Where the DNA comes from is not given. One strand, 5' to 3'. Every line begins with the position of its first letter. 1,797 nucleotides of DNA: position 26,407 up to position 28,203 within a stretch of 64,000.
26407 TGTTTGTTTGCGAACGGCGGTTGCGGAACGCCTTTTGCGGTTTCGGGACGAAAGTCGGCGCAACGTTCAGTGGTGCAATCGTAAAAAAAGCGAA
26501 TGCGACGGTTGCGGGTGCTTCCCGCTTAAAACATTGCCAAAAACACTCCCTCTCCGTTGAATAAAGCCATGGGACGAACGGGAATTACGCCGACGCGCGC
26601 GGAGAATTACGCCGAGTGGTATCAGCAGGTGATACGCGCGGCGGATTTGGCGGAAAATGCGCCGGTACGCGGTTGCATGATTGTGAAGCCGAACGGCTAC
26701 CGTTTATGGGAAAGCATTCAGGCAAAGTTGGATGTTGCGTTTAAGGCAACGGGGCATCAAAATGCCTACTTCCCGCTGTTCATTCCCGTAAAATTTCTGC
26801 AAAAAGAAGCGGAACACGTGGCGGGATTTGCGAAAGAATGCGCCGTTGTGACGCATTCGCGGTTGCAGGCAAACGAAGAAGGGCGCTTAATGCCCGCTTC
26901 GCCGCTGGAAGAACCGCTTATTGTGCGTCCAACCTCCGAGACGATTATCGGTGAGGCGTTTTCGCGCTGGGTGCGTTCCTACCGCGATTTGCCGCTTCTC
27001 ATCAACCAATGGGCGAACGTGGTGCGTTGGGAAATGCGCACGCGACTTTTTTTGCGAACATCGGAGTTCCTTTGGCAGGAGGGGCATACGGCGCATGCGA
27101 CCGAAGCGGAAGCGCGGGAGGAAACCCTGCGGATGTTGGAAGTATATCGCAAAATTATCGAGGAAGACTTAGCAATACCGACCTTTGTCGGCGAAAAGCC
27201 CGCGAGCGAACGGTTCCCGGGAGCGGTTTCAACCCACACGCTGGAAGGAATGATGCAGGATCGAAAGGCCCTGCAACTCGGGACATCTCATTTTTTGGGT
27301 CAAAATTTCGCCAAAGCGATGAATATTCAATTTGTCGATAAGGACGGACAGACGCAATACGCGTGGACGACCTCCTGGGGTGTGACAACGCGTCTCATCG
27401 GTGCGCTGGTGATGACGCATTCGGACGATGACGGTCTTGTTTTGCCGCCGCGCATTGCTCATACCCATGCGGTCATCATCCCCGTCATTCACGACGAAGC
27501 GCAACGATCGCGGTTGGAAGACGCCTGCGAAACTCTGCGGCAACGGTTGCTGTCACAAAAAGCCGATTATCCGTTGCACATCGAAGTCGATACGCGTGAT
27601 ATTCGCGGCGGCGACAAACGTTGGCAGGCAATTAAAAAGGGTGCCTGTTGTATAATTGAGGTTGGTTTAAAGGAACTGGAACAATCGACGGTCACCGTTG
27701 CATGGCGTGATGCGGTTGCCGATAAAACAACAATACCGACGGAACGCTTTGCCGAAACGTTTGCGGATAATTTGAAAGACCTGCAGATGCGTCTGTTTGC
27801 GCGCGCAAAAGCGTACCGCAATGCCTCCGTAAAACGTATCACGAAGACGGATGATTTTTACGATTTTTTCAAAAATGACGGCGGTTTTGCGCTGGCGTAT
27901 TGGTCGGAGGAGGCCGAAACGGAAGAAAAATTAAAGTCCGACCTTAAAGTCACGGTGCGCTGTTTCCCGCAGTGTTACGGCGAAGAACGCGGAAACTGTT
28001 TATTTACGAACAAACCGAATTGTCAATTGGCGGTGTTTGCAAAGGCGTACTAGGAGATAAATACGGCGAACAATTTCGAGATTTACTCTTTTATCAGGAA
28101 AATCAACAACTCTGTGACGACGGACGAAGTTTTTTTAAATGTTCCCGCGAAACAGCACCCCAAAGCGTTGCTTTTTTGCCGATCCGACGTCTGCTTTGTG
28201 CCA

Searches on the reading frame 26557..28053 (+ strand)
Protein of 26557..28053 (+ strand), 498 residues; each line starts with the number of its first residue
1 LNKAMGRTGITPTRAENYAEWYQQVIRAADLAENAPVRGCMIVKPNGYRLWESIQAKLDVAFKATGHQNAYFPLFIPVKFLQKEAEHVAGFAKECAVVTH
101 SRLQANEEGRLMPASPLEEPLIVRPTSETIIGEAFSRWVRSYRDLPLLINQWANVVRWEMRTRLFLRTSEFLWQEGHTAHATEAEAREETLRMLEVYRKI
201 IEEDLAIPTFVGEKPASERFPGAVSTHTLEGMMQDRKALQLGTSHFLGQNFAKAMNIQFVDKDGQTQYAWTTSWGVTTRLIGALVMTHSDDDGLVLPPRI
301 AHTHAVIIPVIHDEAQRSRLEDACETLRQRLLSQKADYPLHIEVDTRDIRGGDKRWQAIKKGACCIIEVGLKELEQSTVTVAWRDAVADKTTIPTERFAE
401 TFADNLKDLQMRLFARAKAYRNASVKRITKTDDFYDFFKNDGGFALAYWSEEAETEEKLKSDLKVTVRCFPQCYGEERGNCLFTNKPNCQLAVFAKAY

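Call 96: search_protein_families(library=pfam, proteins=[window:26557-28053:+], max_evalue=0.00001)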
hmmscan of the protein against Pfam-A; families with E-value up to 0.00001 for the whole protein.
window:26557-28053:+ (498 aa): 3 families
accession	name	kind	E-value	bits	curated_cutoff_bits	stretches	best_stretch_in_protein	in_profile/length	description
PF00587.30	tRNA-synt_2b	-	3.8e-18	66.6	29.3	1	117-285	7-176/179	tRNA synthetase class II core domain (G, H, P, S and T)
PF09180.16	ProRS-C_1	-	1e-12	48.4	31.5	1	432-498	2-71/71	Prolyl-tRNA synthetase, C-terminal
PF03129.25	HGTP_anticodon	-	1.1e-08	35.5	21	1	305-403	2-92/94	Anticodon binding domain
